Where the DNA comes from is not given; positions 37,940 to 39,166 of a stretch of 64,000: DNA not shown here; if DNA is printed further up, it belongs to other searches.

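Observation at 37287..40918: Operon of an Asp/Glu racemase and three different ATP-grasp ligases next to tRNA-Asn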

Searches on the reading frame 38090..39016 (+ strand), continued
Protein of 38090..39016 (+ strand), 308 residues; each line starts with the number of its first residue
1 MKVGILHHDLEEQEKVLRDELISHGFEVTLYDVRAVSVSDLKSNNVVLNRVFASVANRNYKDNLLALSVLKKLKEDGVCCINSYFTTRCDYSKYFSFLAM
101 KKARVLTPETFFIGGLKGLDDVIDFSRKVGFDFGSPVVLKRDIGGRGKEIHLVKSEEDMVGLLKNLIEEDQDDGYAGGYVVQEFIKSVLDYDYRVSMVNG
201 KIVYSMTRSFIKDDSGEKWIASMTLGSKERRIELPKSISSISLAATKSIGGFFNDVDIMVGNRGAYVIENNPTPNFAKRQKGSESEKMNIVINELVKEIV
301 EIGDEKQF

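Call 93: find_encoding_contigs(protein=P0060, flank=7000, max_places=1)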
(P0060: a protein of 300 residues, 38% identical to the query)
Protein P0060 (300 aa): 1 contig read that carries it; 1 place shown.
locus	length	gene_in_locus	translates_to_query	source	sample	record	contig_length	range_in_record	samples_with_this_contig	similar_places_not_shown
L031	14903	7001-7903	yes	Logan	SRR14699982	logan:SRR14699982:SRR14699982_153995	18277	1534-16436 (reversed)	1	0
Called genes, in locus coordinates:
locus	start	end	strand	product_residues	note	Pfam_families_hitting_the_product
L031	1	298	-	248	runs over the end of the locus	PF01578:Cytochrom_C_asm, PF27518:CcmC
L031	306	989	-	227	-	PF03379:CcmB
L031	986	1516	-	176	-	PF00005:ABC_tran, PF02463:SMC_N (faint), PF13304:AAA_21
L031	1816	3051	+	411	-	PF02812:ELFV_dehydrog_N, PF00208:ELFV_dehydrog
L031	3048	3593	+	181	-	PF00027:cNMP_binding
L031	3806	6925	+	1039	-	PF00801:PKD, PF18911:PKD_4, PF00801:PKD, PF18911:PKD_4, PF00801:PKD, PF00801:PKD, PF18911:PKD_4, PF07732:Cu-oxidase_3, +7 more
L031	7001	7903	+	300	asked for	PF08443:RimK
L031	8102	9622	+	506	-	PF02540:NAD_synthase (faint)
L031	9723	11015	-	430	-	PF00092:VWA, PF13519:VWA_2 (weak), PF25106:VWA_4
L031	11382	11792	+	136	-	PF14347:DUF4399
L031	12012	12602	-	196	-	-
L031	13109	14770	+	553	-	PF00801:PKD, PF18911:PKD_4, PF22352:K319L-like_PKD (faint), PF13360:PQQ_2, PF14517:Tachylectin (faint), PF25293:Beta-prop_EMC1_N (faint), PF13570:Beta-prop_ACSF4, PF13360:PQQ_2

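Call 99: search_solved_structures(query=A6, max_evalue=0.001)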
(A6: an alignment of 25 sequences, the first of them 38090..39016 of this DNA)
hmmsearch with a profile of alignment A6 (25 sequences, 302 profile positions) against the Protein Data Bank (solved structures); distinct sequences matched with E-value up to 0.001: 52.
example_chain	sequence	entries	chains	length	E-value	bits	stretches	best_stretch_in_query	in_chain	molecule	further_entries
7qys_A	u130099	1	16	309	1.1e-17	67.3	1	68-293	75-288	Probable alpha-L-glutamate ligase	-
3vpb_A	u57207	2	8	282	2.4e-17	66.3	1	1-296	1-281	Putative acetylornithine deacetylase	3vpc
7qyr_A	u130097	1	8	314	2.6e-17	66.1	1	68-291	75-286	Probable alpha-L-glutamate ligase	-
3vpd_A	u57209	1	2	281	4.2e-17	65.4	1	55-276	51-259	Ribosomal protein S6 modification protein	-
1uc8_A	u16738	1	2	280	1e-14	57.6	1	55-276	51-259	lysine biosynthesis enzyme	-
5zct_A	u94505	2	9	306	1.9e-14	56.8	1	69-289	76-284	Ribosomal protein S6--L-glutamate ligase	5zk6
4iwx_A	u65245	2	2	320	2.2e-14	56.5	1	69-289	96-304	Ribosomal protein S6 modification protein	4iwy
1uc9_A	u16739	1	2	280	2.7e-14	56.2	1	55-276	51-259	lysine biosynthesis enzyme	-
3r23_A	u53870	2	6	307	5.1e-11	45.5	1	91-277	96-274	D-alanine--D-alanine ligase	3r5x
5k2m_A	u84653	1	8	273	1.1e-09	41.1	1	67-280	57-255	RimK-related lysine biosynthesis protein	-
1ulz_A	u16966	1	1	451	8.8e-09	38.1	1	92-192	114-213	pyruvate carboxylase n-terminal domain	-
7kct_A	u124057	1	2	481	3.6e-08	36.1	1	92-191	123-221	2-oxoglutarate carboxylase small subunit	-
7kbl_A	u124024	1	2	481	3.6e-08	36.1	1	92-191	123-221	2-oxoglutarate carboxylase small subunit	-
7kc7_A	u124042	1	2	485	3.2e-07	33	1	92-191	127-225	2-oxoglutarate carboxylase small subunit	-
2vpq_A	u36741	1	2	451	3.5e-07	32.9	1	116-191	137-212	ACETYL-COA CARBOXYLASE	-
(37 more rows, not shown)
